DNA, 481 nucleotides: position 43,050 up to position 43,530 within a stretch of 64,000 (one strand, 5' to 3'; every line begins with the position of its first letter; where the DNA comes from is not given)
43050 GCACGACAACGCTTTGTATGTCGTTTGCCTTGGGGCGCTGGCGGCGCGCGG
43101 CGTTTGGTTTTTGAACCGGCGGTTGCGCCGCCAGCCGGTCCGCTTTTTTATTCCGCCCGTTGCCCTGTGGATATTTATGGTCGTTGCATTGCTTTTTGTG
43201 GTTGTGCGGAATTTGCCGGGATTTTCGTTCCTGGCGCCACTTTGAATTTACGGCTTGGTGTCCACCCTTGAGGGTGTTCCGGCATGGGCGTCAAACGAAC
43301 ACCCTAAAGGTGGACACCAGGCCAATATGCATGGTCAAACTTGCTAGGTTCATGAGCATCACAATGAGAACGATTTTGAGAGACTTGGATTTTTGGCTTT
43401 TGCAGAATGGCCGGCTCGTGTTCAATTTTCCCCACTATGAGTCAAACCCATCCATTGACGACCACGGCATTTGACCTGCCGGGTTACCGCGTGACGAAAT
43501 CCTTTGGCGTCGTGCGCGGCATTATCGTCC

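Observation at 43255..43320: Dispersed hairpin family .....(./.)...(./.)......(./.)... with compensatory stem changes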

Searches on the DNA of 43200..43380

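Call 48: search_rna_families(source=window, start=43200, end=43380, threshold=evalue, max_evalue=10)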
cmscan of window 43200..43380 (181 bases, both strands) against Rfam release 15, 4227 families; matches with E-value up to 10: 11.
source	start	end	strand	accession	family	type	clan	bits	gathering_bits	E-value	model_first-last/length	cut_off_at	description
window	43250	43324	+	RF03654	MIR4239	Gene; miRNA;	-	23.4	100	0.0075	1-120/120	no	MIR4239 microRNA precursor family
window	43258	43317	-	RF01917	MIR2587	Gene; miRNA;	-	23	75.5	0.015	1-94/94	no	MIR2587 microRNA precursor family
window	43243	43331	-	RF03938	mir-4662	Gene; miRNA;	-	18.5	97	0.25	1-67/67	no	mir-4662 microRNA precursor family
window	43252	43323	+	RF03938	mir-4662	Gene; miRNA;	-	17.6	97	0.45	8-60/67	no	mir-4662 microRNA precursor family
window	43254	43321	+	RF01923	mir-711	Gene; miRNA;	-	14.6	68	1.7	1-69/69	no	mir-711 microRNA precursor family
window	43254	43321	-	RF01902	MIR439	Gene; miRNA;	-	14.5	90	3.4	1-93/93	no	MIR439 microRNA precursor family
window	43242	43332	-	RF03413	MIR904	Gene; miRNA;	-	13.8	80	3.1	1-141/141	no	MIR904 microRNA precursor family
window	43266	43310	+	RF03703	mir-3622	Gene; miRNA;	-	13.5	78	7.1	1-84/84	no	mir-3622 microRNA precursor family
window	43266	43310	-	RF03703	mir-3622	Gene; miRNA;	-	13.5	78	7.4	1-84/84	no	mir-3622 microRNA precursor family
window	43234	43340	-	RF01927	MIR1222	Gene; miRNA;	-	13.3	90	3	1-134/134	no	MIR1222 microRNA precursor family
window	43248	43327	+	RF01927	MIR1222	Gene; miRNA;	-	12.1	90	6.3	31-105/134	no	MIR1222 microRNA precursor family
